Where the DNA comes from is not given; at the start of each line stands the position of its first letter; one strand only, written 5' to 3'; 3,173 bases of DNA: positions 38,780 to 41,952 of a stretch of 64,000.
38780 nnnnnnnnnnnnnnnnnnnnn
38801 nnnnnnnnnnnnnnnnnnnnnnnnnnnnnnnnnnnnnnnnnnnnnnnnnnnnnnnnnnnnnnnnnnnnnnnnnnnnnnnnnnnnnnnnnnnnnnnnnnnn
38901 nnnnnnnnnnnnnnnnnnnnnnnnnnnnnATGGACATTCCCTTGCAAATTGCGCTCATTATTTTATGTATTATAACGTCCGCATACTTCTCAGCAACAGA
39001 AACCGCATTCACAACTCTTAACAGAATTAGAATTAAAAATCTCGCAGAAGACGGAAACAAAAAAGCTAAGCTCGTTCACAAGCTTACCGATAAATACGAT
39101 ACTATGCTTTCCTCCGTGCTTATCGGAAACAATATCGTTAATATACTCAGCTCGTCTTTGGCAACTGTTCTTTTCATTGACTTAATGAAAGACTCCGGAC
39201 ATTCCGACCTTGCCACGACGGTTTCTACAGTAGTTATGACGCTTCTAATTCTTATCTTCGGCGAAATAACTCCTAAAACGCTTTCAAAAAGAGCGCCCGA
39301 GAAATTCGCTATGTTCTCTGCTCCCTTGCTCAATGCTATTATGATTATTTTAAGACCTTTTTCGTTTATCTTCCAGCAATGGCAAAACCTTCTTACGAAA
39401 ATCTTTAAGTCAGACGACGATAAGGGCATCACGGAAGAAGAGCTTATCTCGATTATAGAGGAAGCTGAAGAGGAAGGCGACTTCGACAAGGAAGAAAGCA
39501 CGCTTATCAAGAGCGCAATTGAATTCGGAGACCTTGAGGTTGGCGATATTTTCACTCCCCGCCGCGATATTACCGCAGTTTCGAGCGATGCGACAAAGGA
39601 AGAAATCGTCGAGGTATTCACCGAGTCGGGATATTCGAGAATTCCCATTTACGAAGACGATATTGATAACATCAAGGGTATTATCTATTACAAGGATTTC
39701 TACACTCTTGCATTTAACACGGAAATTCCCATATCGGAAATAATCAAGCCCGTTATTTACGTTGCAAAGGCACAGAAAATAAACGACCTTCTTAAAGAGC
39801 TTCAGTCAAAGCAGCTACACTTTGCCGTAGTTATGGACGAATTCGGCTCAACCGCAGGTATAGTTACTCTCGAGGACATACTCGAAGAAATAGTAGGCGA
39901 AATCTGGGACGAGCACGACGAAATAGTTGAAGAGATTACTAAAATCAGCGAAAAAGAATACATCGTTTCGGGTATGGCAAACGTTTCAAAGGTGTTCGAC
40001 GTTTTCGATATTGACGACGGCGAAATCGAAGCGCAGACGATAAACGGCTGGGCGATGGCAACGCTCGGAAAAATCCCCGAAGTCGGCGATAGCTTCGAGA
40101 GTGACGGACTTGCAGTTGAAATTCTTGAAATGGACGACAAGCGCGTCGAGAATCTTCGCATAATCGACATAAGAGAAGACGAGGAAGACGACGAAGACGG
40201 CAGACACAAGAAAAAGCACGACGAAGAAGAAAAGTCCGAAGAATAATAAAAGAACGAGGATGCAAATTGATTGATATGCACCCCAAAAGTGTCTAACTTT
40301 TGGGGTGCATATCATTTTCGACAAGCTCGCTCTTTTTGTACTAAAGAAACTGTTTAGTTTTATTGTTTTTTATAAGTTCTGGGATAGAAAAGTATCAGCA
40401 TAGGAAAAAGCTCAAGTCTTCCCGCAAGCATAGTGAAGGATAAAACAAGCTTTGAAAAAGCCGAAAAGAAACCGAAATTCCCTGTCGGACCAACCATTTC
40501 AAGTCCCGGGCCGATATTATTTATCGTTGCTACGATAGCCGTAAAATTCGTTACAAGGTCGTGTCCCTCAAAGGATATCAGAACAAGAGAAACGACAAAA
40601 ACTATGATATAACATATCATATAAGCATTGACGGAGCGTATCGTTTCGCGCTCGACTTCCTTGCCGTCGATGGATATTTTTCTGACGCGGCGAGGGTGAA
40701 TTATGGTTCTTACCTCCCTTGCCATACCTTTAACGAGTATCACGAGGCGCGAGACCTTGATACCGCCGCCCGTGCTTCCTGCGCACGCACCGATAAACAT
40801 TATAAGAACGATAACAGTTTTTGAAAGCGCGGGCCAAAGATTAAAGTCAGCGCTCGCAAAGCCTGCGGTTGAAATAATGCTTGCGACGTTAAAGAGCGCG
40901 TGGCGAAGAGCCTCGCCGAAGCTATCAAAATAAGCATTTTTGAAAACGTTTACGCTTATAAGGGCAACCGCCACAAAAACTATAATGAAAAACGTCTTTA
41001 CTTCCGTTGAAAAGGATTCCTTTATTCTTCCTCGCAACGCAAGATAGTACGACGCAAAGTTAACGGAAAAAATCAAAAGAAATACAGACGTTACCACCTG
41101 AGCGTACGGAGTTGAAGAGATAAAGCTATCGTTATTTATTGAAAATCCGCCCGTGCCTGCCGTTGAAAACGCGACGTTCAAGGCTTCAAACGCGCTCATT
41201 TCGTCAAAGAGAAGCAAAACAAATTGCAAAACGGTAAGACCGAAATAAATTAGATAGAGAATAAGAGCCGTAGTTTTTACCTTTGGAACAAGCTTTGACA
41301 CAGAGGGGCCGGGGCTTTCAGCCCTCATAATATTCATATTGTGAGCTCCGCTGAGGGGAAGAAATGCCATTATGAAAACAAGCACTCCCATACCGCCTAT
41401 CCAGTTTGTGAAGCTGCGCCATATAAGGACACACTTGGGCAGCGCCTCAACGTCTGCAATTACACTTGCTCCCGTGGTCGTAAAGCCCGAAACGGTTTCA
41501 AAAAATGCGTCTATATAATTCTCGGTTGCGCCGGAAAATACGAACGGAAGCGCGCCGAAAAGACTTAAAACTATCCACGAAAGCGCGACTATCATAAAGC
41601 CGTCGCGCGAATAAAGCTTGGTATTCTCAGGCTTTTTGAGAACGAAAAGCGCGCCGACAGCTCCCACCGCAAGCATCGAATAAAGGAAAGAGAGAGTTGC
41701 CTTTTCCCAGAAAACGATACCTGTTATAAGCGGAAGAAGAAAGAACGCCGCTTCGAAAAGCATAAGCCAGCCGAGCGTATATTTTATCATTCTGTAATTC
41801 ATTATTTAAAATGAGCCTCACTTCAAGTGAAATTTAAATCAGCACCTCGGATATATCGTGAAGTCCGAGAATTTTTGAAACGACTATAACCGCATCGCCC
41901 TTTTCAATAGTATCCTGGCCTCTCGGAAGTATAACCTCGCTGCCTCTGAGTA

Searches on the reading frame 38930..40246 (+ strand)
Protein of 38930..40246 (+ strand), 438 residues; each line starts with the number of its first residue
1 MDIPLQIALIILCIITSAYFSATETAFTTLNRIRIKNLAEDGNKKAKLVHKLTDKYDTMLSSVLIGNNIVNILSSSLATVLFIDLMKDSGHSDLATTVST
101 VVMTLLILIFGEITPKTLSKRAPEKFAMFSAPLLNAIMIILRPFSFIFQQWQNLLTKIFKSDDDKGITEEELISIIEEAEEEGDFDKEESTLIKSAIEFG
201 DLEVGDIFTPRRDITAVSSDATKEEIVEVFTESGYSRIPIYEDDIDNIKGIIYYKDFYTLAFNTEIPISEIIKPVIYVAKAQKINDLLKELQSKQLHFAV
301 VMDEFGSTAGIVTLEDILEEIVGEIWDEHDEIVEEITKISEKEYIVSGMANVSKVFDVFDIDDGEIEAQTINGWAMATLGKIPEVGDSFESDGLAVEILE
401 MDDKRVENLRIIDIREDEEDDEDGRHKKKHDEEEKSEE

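Call 7: search_protein_families(library=pfam, proteins=[window:38930-40246:+])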
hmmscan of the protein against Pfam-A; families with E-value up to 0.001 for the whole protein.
window:38930-40246:+ (438 aa): 3 families
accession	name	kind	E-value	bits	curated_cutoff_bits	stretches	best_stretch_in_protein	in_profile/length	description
PF01595.25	CNNM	-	1.2e-55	188.5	28.4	1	9-189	2-181/181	Cyclin M transmembrane N-terminal domain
PF00571.33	CBS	-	5.3e-18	65.5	24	2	269-322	2-56/57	CBS domain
PF03471.22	CorC_HlyC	-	2.2e-16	60.1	27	1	338-411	2-77/81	Transporter associated domain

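Call 8: find_related_loci(query=window:38930-40246:+, collection=genome_contigs, flank=3000)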
Query window:38930-40246:+ (438 aa) in genome_contigs; peptide patterns used: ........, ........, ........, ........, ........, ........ (x = any residue, [..] = any of these).
600 stretches matched a pattern (row limit reached: there are more); 303 encode a relative of the query (tblastn E <= 1e-3); the best 80 are kept; 80 distinct loci.
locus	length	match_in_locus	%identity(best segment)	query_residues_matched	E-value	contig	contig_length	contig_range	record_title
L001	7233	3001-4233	69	1-415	1e-175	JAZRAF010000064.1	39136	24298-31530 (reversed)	MAG: Eubacteriales bacterium isolate T1900045144_TC20190138.MAGScoT_cleanbin_000020 SGB_4933_k141_2262194, whole genome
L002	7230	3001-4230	65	6-415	4e-173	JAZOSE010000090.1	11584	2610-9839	MAG: Eubacteriales bacterium isolate T1900045548_YK20190242.MAGScoT_cleanbin_000010 SGB_7855_k141_22409, whole genome sh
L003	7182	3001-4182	68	17-413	6e-173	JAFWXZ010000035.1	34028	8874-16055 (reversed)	MAG: Clostridia bacterium isolate RGIG6173 Sheep_Rectum-1__c347889, whole genome shotgun sequence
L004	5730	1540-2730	68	17-415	6e-173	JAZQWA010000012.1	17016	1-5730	MAG: Eubacteriales bacterium isolate T1900045166_TC20190160.MAGScoT_cleanbin_000043 SGB_5151_k141_1330783, whole genome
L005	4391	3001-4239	65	17-431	6e-174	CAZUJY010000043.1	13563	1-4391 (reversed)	MAG TPA_asm: uncultured Ruminococcus sp. isolate SRP315200_co1_543 genome assembly, contig: NODE_9512_length_13563_cov_1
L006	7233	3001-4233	66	1-415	1e-170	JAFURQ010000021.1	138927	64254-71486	MAG: Clostridia bacterium isolate RGIG4763 Roe_deer_Rectum.Co__c1793739, whole genome shotgun sequence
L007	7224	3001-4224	66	17-423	5e-170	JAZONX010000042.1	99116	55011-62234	MAG: Eubacteriales bacterium isolate T1900045635_YK20190329.MAGScoT_cleanbin_000021 SGB_8087_k141_276827, whole genome s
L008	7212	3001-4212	64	11-417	2e-169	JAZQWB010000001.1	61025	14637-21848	MAG: Eubacteriales bacterium isolate T1900045166_TC20190160.MAGScoT_cleanbin_000034 SGB_5150_k141_128641, whole genome s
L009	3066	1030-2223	62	17-418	2e-178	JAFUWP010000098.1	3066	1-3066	MAG: Oscillospiraceae bacterium isolate RGIG4892 Roe_deer_Rumen-2__c96788, whole genome shotgun sequence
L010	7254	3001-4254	59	1-419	2e-167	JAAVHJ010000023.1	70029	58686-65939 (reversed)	MAG: Ruminococcus sp. isolate Mgla_MAG_2-bin_19 c_000000084868, whole genome shotgun sequence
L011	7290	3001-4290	63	7-438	1e-166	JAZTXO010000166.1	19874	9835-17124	MAG: Eubacteriales bacterium isolate T1900045329_YK20190018.MAGScoT_cleanbin_000029 SGB_6500_k141_1173554, whole genome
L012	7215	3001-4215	64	7-415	3e-164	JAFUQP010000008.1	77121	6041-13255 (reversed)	MAG: Clostridia bacterium isolate RGIG4736 Roe_deer_Rectum.Co__c373796, whole genome shotgun sequence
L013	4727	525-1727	59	7-412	1e-163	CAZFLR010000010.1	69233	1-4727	MAG TPA_asm: uncultured Kineothrix sp. isolate SRP350583_co3_239 genome assembly, contig: NODE_308_length_69233_cov_28.7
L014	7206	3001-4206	61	17-422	5e-161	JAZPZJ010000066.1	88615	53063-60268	MAG: Oscillospiraceae bacterium isolate T1900044645_TS20190111.MAGScoT_cleanbin_000033 SGB_1343_k141_602403, whole genom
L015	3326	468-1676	60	5-411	4e-165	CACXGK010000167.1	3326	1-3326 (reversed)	MAG: uncultured Ruminococcus sp. isolate RUG11230 genome assembly, contig: RUG11230_asm_167, whole genome shotgun sequen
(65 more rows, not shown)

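Call 9: find_homologous_proteins(query=window:38930-40246:+, max_evalue=1e-60)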
Query window:38930-40246:+ (438 aa): 7972 proteins with E <= 1e-60 among 8000 candidates; the best 120 are listed.
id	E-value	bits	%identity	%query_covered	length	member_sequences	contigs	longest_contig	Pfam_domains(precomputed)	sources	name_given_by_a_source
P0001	8.8e-274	926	100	100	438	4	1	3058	PF01595.26,PF03471.23,PF00571.34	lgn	-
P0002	1.1e-246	837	88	100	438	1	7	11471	PF01595.26,PF03471.23,PF00571.34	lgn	-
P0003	2.9e-246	835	88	100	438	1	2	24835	PF01595.26,PF03471.23,PF00571.34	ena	-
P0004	2.3e-240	816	87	95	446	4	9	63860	PF01595.26,PF03471.23,PF00571.34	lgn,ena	-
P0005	4.1e-239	812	85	100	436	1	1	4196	PF01595.26,PF03471.23,PF00571.34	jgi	-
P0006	1.2e-238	810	86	100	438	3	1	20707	PF01595.26,PF03471.23,PF00571.34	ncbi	-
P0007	8.2e-238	807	85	100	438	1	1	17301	PF01595.26,PF03471.23,PF00571.34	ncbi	-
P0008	2.9e-236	802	86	100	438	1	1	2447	PF01595.26,PF03471.23,PF00571.34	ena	-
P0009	2.1e-233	793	85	98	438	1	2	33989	PF01595.26,PF03471.23,PF00571.34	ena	-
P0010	3.6e-225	766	83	99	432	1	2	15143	PF01595.26,PF03471.23,PF00571.34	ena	-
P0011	5.6e-225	765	84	94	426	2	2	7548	PF01595.26,PF03471.23,PF00571.34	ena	-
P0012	3.3e-219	746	83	94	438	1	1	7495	PF01595.26,PF03471.23,PF00571.34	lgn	-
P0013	8.2e-219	745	86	91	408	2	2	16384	PF01595.26,PF03471.23,PF00571.34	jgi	-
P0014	2.3e-215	733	78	100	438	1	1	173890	PF01595.26,PF03471.23,PF00571.34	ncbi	-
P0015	2.2e-214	730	76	100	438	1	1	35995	PF01595.26,PF03471.23,PF00571.34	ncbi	-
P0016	2.1e-212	724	79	95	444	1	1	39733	PF01595.26,PF03471.23,PF00571.34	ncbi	-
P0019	7.2e-209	712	75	99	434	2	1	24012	PF01595.26,PF03471.23,PF00571.34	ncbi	-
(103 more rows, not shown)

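Call 16: find_encoding_contigs(protein=P0002, flank=1200, max_places=3)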
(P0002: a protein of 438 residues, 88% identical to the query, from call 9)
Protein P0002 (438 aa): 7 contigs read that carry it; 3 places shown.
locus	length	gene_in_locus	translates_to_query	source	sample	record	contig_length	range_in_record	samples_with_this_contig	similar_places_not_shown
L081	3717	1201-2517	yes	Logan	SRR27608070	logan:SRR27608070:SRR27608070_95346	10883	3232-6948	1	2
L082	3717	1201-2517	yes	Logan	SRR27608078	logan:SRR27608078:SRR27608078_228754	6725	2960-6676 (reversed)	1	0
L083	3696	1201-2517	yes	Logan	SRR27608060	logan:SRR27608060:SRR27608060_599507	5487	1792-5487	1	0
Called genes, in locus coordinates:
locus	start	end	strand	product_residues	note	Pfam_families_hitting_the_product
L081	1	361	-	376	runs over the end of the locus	PF04389:Peptidase_M28, PF01546:Peptidase_M20, PF07687:M20_dimer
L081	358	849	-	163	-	PF06908:YpsA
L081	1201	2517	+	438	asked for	PF01595:CNNM, PF00571:CBS, PF03471:CorC_HlyC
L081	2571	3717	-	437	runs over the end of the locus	PF01408:GFO_IDH_MocA, PF21252:Glyco_hydro_109_C (weak)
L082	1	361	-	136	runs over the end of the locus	?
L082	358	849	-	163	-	PF06908:YpsA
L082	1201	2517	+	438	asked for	PF01595:CNNM, PF00571:CBS, PF03471:CorC_HlyC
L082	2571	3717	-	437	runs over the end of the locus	PF01408:GFO_IDH_MocA, PF21252:Glyco_hydro_109_C (weak)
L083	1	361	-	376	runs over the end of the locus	PF04389:Peptidase_M28, PF01546:Peptidase_M20, PF07687:M20_dimer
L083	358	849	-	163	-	PF06908:YpsA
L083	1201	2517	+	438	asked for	PF01595:CNNM, PF00571:CBS, PF03471:CorC_HlyC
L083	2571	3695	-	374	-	?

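Call 17: find_encoding_contigs(protein=P0003, flank=1200, max_places=2)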
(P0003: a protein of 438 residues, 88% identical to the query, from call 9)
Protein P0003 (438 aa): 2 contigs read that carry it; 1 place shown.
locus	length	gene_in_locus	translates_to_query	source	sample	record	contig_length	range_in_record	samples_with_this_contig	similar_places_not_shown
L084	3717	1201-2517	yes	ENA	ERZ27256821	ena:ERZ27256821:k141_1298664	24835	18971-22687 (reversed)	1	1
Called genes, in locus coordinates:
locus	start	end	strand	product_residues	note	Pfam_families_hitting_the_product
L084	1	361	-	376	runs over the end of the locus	PF04389:Peptidase_M28, PF01546:Peptidase_M20, PF07687:M20_dimer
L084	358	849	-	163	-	PF06908:YpsA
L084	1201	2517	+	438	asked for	PF01595:CNNM, PF00571:CBS, PF03471:CorC_HlyC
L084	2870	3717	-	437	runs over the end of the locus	PF01408:GFO_IDH_MocA, PF21252:Glyco_hydro_109_C (weak)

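Call 18: find_encoding_contigs(protein=P0004, flank=1200, max_places=3)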
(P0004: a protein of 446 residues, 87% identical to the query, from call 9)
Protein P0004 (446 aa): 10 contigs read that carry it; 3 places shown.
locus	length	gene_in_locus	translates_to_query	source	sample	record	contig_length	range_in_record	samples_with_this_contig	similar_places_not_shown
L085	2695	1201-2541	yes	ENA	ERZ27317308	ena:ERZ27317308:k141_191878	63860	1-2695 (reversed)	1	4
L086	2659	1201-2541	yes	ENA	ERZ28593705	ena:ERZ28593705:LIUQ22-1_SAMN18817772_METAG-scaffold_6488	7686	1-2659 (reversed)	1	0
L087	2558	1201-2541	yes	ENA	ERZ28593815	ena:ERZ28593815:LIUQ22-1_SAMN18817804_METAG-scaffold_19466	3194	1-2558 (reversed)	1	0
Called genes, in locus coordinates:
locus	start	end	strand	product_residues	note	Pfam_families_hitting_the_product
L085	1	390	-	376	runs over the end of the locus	PF04389:Peptidase_M28, PF01546:Peptidase_M20, PF07687:M20_dimer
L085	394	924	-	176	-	PF06908:YpsA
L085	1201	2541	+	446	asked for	PF01595:CNNM, PF00571:CBS, PF03471:CorC_HlyC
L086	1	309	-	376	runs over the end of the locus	PF04389:Peptidase_M28, PF01546:Peptidase_M20, PF07687:M20_dimer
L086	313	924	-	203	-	-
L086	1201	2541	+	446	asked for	PF01595:CNNM, PF00571:CBS, PF03471:CorC_HlyC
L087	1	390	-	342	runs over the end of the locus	?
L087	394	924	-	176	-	PF06908:YpsA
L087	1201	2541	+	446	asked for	PF01595:CNNM, PF00571:CBS, PF03471:CorC_HlyC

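Call 19: find_encoding_contigs(protein=P0006, flank=1200, max_places=2)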
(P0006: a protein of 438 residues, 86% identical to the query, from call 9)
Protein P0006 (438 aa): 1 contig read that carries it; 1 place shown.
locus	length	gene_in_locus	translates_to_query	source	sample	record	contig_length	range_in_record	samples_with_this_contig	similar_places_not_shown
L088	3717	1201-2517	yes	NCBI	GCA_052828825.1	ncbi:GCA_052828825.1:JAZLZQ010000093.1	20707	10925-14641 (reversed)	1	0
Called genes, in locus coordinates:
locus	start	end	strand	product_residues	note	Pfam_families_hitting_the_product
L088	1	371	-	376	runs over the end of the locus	PF04389:Peptidase_M28, PF01546:Peptidase_M20, PF07687:M20_dimer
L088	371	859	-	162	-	PF06908:YpsA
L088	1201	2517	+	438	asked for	PF01595:CNNM, PF00571:CBS, PF03471:CorC_HlyC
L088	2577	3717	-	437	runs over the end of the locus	PF01408:GFO_IDH_MocA, PF21252:Glyco_hydro_109_C (weak)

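Call 20: find_encoding_contigs(protein=P0007, flank=1200, max_places=2)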
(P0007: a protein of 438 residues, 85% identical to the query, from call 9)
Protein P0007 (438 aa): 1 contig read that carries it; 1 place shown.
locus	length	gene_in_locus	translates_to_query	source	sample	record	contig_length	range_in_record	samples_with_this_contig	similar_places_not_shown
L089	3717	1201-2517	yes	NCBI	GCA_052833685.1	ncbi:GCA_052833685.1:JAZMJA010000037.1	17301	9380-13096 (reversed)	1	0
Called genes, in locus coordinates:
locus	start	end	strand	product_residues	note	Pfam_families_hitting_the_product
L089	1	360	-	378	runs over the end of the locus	PF04389:Peptidase_M28, PF01546:Peptidase_M20, PF07687:M20_dimer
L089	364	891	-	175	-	PF06908:YpsA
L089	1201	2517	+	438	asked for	PF01595:CNNM, PF00571:CBS, PF03471:CorC_HlyC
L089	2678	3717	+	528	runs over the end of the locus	PF00933:Glyco_hydro_3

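Call 21: find_encoding_contigs(protein=P0009, flank=1200, max_places=2)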
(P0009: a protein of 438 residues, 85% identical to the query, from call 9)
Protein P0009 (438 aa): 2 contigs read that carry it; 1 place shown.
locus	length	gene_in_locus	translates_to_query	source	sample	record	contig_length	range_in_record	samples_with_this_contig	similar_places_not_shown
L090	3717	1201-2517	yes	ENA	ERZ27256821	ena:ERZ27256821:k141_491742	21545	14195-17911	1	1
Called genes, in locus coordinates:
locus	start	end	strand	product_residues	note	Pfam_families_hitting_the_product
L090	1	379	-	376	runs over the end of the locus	PF04389:Peptidase_M28, PF01546:Peptidase_M20, PF07687:M20_dimer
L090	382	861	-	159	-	PF06908:YpsA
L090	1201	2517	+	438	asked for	PF01595:CNNM, PF00571:CBS, PF03471:CorC_HlyC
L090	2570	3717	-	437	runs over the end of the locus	PF01408:GFO_IDH_MocA, PF21252:Glyco_hydro_109_C (weak)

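Call 22: find_encoding_contigs(protein=P0014, flank=1200, max_places=2)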
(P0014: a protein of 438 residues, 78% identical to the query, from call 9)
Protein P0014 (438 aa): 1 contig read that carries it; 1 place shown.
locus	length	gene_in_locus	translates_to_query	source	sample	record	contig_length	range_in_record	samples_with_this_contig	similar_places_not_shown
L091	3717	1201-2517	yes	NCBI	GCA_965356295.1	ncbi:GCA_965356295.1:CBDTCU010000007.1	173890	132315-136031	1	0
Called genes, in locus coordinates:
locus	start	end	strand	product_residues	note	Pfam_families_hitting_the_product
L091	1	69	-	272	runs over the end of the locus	PF00497:SBP_bac_3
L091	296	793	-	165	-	PF06908:YpsA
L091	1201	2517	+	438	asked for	PF01595:CNNM, PF00571:CBS, PF03471:CorC_HlyC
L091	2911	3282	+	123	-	-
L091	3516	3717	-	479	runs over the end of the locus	PF02386:TrkH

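Call 23: find_encoding_contigs(protein=P0015, flank=1200, max_places=2)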
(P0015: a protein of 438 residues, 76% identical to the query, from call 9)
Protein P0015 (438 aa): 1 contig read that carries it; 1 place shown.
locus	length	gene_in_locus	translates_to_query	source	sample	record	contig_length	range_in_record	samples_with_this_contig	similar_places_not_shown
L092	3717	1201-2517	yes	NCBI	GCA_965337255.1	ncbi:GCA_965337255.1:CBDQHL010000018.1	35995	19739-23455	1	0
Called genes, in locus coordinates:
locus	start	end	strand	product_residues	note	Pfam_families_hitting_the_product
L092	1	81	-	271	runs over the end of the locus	PF00497:SBP_bac_3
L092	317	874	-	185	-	PF06908:YpsA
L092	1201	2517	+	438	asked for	PF01595:CNNM, PF00571:CBS, PF03471:CorC_HlyC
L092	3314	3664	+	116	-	-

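Call 24: find_encoding_contigs(protein=P0016, flank=1200, max_places=2)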
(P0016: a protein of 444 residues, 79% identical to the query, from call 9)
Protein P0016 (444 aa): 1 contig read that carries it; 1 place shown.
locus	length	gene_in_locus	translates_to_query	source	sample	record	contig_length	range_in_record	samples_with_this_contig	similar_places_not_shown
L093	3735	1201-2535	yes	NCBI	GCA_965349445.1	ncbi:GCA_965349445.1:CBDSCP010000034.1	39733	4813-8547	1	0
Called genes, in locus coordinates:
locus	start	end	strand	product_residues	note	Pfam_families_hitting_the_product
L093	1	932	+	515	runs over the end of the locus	PF01554:MatE, PF01943:Polysacc_synt, PF03023:MurJ (faint), PF13440:Polysacc_synt_3, PF01554:MatE (weak)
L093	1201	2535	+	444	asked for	PF01595:CNNM, PF00571:CBS, PF03471:CorC_HlyC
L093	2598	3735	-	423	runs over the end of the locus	PF13306:LRR_5, PF13855:LRR_8 (faint), PF12799:LRR_4 (faint), PF13306:LRR_5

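Call 25: find_encoding_contigs(protein=P0019, flank=1200, max_places=2)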
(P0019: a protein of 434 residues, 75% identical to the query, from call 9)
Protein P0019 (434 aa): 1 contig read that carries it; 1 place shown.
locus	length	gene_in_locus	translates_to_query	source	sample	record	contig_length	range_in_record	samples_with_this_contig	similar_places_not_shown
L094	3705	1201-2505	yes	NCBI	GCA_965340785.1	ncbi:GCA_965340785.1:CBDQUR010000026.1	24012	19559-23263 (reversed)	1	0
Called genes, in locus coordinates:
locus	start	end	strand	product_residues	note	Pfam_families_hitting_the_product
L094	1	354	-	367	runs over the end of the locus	?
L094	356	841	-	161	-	PF06908:YpsA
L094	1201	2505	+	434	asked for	PF01595:CNNM, PF00571:CBS, PF03471:CorC_HlyC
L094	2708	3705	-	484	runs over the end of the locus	PF02386:TrkH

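Call 64: search_solved_structures(query=window:38930-40246:+, max_evalue=1e-10)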
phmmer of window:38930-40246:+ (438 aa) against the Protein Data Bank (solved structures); distinct sequences matched with E-value up to 1e-10: 36.
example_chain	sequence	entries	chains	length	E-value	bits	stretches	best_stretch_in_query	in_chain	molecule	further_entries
7m1t_A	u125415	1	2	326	2.9e-56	194.6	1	5-326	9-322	Hemolysin, contains CBS domains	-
7m1u_A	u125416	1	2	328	1.9e-55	191.9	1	5-322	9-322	Hemolysin, contains CBS domains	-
4hg0_A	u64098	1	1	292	2.9e-37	132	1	155-411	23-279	Magnesium and cobalt efflux protein CorC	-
7cfk_A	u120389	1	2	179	2e-34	122.7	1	167-332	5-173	Hemolysin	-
7cfh_A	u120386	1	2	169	3e-33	118.8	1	167-328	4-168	Hemolysin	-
7msu_A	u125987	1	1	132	2.7e-29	105.8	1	204-327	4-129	Hemolysin, contains CBS domains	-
7cfi_A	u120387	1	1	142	1.2e-28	103.6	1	188-325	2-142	Hemolysin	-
9y9f_A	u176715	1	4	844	8.9e-27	97.5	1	5-337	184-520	Metal transporter CNNM4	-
9y9g_A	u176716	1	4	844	1.1e-26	97.2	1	5-337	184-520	Metal transporter CNNM4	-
9y9d_A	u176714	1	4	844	1.1e-26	97.2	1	5-337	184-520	Metal transporter CNNM4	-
3lv9_A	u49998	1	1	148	4.8e-26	95.1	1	183-325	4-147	Putative transporter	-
11gq_A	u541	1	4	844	6.5e-26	94.6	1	5-337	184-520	Metal transporter CNNM4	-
3lfr_A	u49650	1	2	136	2.4e-24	89.5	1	201-330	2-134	putative Metal ion transporter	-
3oi8_A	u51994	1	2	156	3.4e-24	89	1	168-319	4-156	Uncharacterized protein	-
3jtf_A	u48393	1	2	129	9.9e-24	87.4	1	203-325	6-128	Magnesium and cobalt efflux protein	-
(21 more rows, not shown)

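Call 65: search_protein_families(library=ncbifam, proteins=[window:38930-40246:+])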
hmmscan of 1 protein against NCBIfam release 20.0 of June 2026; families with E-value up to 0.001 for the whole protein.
window:38930-40246:+ (438 aa): 9 families
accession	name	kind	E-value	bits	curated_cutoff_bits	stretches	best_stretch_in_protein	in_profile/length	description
TIGR03520.1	GldE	subfamily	1.5e-79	268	376.05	1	11-411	2-405/408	gliding motility-associated protein GldE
NF008604.1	PRK11573.1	equivalog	1.9e-71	241.2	475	1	7-420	10-425/428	hypothetical protein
NF052568.1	PolamExpPaeASal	equivalog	1.5e-56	192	500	1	7-410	5-421/424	polyamine export protein PaeA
NF011675.0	PRK15094.1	equivalog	1.3e-41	142.8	379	1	154-411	22-279/292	CNNM family magnesium/cobalt transport protein CorC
NF038387.1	CBS_CbpA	equivalog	1e-06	28.5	150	1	207-343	6-144/209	cyclic di-AMP binding protein CbpA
NF053863.1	DS11_antiphage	equivalog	4.1e-06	26.1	260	1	178-320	49-191/305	CBS domain-containing anti-phage protein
TIGR01302.1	IMP_dehydrog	equivalog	1.2e-05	24.4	481.5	1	213-319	89-198/450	IMP dehydrogenase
NF041630.1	CBS_CbpB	equivalog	6.6e-05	22.8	125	1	203-321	10-135/143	cyclic-di-AMP-binding protein CbpB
TIGR01137.1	cysta_beta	equivalog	0.00097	17.9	510.25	0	185-319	321-454/457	cystathionine beta-synthase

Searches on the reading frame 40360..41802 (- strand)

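Call 7: search_protein_families(library=pfam, proteins=[window:40360-41802:-])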
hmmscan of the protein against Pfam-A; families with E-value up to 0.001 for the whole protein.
window:40360-41802:- (480 aa): 1 family
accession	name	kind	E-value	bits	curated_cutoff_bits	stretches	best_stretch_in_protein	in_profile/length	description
PF02386.22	TrkH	-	2.9e-66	224.4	27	1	48-473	15-491/502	Cation transport protein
